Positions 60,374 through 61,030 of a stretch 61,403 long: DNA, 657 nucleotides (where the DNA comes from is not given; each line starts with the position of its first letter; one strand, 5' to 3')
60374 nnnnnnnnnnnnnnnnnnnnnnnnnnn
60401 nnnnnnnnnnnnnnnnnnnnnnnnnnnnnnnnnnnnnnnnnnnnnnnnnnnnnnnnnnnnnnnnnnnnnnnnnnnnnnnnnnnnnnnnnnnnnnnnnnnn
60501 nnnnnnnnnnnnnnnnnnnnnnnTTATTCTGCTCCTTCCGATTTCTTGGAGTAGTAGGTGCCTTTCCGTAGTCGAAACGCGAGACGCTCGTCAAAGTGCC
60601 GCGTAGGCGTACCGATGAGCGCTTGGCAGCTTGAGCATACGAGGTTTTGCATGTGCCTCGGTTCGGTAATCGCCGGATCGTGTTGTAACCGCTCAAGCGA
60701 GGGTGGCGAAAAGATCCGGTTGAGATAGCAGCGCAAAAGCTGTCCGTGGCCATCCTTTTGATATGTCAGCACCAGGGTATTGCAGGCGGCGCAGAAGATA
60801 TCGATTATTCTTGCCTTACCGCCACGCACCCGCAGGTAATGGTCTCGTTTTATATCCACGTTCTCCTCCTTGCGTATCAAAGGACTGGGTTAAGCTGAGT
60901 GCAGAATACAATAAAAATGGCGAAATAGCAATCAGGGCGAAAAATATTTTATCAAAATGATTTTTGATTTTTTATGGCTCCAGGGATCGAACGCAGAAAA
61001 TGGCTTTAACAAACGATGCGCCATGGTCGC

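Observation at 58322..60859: Coupled operon with a GTP cyclohydrolase II::OMP decarboxylase fusion and a guanylate-kinase-like enzyme (best candidate for an undescribed system)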

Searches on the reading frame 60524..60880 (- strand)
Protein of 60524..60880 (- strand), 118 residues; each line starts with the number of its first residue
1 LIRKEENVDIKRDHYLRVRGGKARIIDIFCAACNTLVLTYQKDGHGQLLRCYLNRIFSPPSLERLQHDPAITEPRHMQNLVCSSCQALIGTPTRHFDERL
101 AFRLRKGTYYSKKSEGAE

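Call 3: search_protein_families(library=pfam, proteins=[window:60524-60880:-], max_evalue=0.01)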
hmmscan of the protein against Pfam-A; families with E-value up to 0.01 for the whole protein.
window:60524-60880:- (118 aa): 1 family
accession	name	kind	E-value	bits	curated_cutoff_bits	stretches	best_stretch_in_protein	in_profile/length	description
PF11602.14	NTPase_P4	-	0.0028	17.4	27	1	31-90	240-300/320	ATPase P4 of dsRNA bacteriophage phi-12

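Call 4: search_protein_families(library=ncbifam, proteins=[window:60524-60880:-], max_evalue=0.01)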
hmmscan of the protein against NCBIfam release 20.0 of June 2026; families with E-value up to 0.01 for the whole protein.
window:60524-60880:- (118 aa): 0 families

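Call 30: search_protein_families(library=padloc, proteins=[window:60524-60880:-], max_evalue=0.01)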
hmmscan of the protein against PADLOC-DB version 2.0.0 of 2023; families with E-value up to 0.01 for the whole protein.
window:60524-60880:- (118 aa): 0 families

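Call 38: predict_structure(protein=window:60524-60880:-)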
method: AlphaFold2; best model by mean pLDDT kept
length: 118 residues; sequences in the alignment: 1
mean_pLDDT: 51.2   pTM: 0.40
mean pLDDT of the five models: 51.2, 43.2, 37.4, 36.0, 32.9
residues with pLDDT >= 90: 0; 70-90: 0; 50-70: 75; < 50: 43
segments of 3 or more residues with pLDDT < 50: 1-4, 51-60, 69-80, 92-96, 110-118
pLDDT, mean of each block of 10 residues (from residue 1): 47 54 60 59 55 42 51 47 56 50 53 37
secondary structure, 60 per line:
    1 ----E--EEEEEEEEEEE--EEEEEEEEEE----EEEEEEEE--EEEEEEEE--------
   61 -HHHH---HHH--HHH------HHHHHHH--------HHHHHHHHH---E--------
elements in order: E8-18 E21-30 E35-42 E45-52 H62-65 H83-89 H98-106

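Call 48: find_homologous_proteins(query=window:60524-60880:-, max_evalue=0.001)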
Query window:60524-60880:- (118 aa): 20 proteins with E <= 0.001 among 24 candidates.
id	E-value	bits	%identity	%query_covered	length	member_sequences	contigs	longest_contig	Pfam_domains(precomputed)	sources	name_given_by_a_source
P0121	5.9e-62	225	91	94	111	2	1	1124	-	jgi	jgi:hypothetical protein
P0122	6.5e-58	212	84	94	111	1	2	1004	-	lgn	-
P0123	3.1e-56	207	83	92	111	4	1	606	-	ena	-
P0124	2.2e-55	204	79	92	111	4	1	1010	-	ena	-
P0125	4.5e-55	203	81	92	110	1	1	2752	-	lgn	-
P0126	7.3e-49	183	73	93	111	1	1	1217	-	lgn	-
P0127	7.7e-44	167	86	76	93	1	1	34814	-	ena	-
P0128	4.8e-43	164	67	92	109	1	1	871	-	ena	-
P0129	3.8e-42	161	65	92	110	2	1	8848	-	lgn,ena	-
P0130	5.0e-42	161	80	75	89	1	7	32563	-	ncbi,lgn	-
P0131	8.8e-42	160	65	91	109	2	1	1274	-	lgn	-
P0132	1.1e-41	160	67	86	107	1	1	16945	-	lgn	-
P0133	5.0e-40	154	64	91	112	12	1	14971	-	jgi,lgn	jgi:ribosomal protein S27AE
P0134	2.7e-38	149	64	91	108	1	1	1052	-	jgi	jgi:ribosomal protein S27AE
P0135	2.9e-36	142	61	91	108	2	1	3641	-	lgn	-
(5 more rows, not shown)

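Call 53: predict_structure(alignment_id=A2)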
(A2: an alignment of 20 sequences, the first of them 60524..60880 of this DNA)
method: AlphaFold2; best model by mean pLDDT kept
length: 118 residues; sequences in the alignment: 20
mean_pLDDT: 84.2   pTM: 0.75
mean pLDDT of the five models: 84.2, 82.7, 82.3, 82.0, 81.1
residues with pLDDT >= 90: 72; 70-90: 20; 50-70: 19; < 50: 7
segments of 3 or more residues with pLDDT < 50: 1-5
pLDDT, mean of each block of 10 residues (from residue 1): 51 59 86 96 85 92 90 94 97 92 96 69
secondary structure, 60 per line:
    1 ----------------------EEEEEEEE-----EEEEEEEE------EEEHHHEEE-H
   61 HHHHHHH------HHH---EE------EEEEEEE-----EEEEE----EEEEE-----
elements in order: E23-30 E36-43 E50-52 E56-58 H60-67 E88-94 E100-104 E109-113

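Call 56: fold_search(model_id=the predicted structure, library=pdb)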
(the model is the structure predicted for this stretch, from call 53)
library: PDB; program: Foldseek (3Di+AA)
matches with E <= 10: 247; with E <= 0.001: 0
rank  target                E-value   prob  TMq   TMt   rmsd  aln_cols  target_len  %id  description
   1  4bts_A6               2.8e-02  0.97  0.34  0.46   5.8       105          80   12  THE CRYSTAL STRUCTURE OF THE EUKARYOTIC 40S RIBOSOMAL SUBUNIT IN COMPLEX WITH EIF1 AND EIF1A (released 2013-07-17)
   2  7sfz_B                3.5e-02  0.97  0.41  0.50   6.4       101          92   14  Crystal structure of Mis18a-yippee domain (released 2022-10-26)
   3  6m6r_A                9.6e-02  0.75  0.36  0.28   8.3       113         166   12  Crystal structure of Caenorhabditis elegans Dicer-related helicase 3 (DRH-3) C-terminal domain with 5'-ppp 8-mer ssRNA (released 2021-03-17)
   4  5oh7_C                1.1e-01  0.82  0.36  0.48   8.4       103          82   13  Cereblon isoform 4 from Magnetospirillum gryphiswaldense in complex with Imidazolidine-2,4-dione (Hydantoin) (released 2018-10-10)
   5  5j6p_B                1.6e-01  0.66  0.37  0.42   7.0       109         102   16  Crystal Structure of Mis18(17-118) from Schizosaccharomyces pombe (released 2017-11-01)
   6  2rmj_MODEL_1_A        1.7e-01  0.28  0.33  0.29  11.6       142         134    9  Solution structure of RIG-I C-terminal domain (released 2008-03-25)
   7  9ktw_B                2.3e-01  0.72  0.37  0.08   5.6       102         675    7  Cryo-EM structure of wild type RIG-I with 5'p-RNA (released 2025-12-03)
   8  7bah_B                4.0e-01  0.38  0.34  0.33   9.2       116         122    9  Structure of RIG-I CTD bound to OH-RNA (released 2022-01-12)
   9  2w7s_A                4.5e-01  0.21  0.26  0.17  10.7        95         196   13  SplA serine protease of Staphylococcus aureus (1.8A) (released 2010-03-31)
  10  8ou4_C                4.7e-01  0.54  0.40  0.50   6.6       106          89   11  Cereblon isoform 4 in complex with novel Benzamide-Type Cereblon Binder 11a (released 2023-11-15)
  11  9t99_A                5.0e-01  0.38  0.36  0.09   7.5       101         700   13  Structure of C. elegans Dicer-related helicase 1 (DRH1) bound to blunt end 5'P-dsRNA (released 2025-11-26)
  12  9a8g_E                7.6e-01  0.35  0.39  0.26   7.1       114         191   11  Structural Basis for Mis18 Complex Assembly (released 2024-05-24)
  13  1bhx_B                8.6e-01  0.07  0.24  0.21  11.5       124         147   12  X-RAY STRUCTURE OF THE COMPLEX OF HUMAN ALPHA THROMBIN WITH THE INHIBITOR SDZ 229-357 (released 1998-11-04)
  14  8k98_D                9.1e-01  0.09  0.28  0.29   7.9       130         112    8  Cryo-EM structure of DSR2-TTP (released 2024-05-01)
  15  7tny_A                9.6e-01  0.18  0.33  0.07  10.4       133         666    8  Cryo-EM structure of RIG-I in complex with p2dsRNA (released 2022-11-02)
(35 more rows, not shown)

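Call 74: search_protein_representatives(alignment_id=A2)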
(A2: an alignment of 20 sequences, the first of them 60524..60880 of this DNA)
Query: 20 sequences, 109 profile positions. Proteins with E-value up to 0.001 (for the whole library): 579; up to 1e-10: 377; up to 1e-30: 37. The best 150 are listed.
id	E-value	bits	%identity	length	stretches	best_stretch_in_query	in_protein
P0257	2.7e-45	169.2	-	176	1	1-106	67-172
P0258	1.6e-42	160.3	-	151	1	1-105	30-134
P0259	1.7e-40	153.9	-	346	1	1-105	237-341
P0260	2.2e-40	153.5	-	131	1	1-107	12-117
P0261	2.2e-40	153.4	-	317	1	1-104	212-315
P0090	3.3e-40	152.9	-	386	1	1-105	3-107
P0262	3.6e-40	152.8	-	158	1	1-104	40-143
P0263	8.7e-39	148.3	-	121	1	1-103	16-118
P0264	1.1e-38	148.0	-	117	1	1-105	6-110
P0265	7.8e-38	145.2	-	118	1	1-104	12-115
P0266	9.0e-38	145.0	-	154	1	1-104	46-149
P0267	1.5e-37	144.4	-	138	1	1-103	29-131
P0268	1.5e-37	144.3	-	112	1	1-103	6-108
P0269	2.7e-37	143.5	-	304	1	1-105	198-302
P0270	5.1e-37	142.6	-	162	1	1-106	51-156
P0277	3.5e-35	136.7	-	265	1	1-107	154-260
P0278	4.7e-35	136.3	-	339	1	1-102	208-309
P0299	1.3e-28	115.6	-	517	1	1-107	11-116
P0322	9.7e-25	103.1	-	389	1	2-100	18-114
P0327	2.3e-24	101.9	-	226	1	1-103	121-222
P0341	5.2e-23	97.6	-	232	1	4-104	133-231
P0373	2.4e-21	92.2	-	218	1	5-104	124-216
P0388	2.9e-20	88.7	-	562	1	1-103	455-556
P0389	3.1e-20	88.6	-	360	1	2-103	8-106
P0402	1.5e-19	86.4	-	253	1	9-103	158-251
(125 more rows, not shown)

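Call 75: search_protein_families(library=pfam, proteins=[P0299, P0388, P0277, P0327, P0341, P0402, P0373, P0322, P0389, P0278], max_evalue=0.001)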
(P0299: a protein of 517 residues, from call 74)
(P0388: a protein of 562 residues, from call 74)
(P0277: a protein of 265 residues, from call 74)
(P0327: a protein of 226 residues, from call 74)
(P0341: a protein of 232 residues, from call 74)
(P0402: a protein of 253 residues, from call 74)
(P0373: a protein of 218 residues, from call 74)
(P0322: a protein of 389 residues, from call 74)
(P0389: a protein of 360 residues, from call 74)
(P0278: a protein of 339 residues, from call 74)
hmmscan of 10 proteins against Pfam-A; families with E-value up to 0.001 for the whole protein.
P0299 (517 aa): 1 family
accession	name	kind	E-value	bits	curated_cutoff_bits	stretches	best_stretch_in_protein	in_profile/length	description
PF02985.28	HEAT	-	0.00015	22.2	23.5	0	209-226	8-25/31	HEAT repeat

P0388 (562 aa): 0 families

P0277 (265 aa): 0 families

P0327 (226 aa): 1 family
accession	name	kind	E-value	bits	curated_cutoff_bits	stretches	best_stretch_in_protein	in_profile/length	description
PF09814.14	HECT_2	-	0.00096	18.6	22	0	56-149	25-125/369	HECT-like Ubiquitin-conjugating enzyme (E2)-binding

P0341 (232 aa): 0 families

P0402 (253 aa): 0 families

P0373 (218 aa): 0 families

P0322 (389 aa): 1 family
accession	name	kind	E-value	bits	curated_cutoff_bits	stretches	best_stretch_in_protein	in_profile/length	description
PF00925.25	GTP_cyclohydro2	-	3.2e-29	102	23.3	1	202-351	14-161/165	GTP cyclohydrolase II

P0389 (360 aa): 1 family
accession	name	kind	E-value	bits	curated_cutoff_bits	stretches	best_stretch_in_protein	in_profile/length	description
PF00925.25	GTP_cyclohydro2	-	4.3e-28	98.4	23.3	1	162-331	7-164/165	GTP cyclohydrolase II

P0278 (339 aa): 4 families
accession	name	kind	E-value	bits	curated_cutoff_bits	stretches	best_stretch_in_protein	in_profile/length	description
PF00625.27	Guanylate_kin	-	4.8e-14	52.9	25.2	1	5-164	2-165/182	Guanylate kinase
PF13191.12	AAA_16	-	4.1e-05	24.6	32.6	1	5-35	24-55/167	AAA ATPase domain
PF13401.12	AAA_22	-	4.7e-05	24.1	27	1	5-37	5-41/130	AAA domain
PF03215.21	Rad17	-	0.00079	19.9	23.8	0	3-25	43-65/186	Rad17 P-loop domain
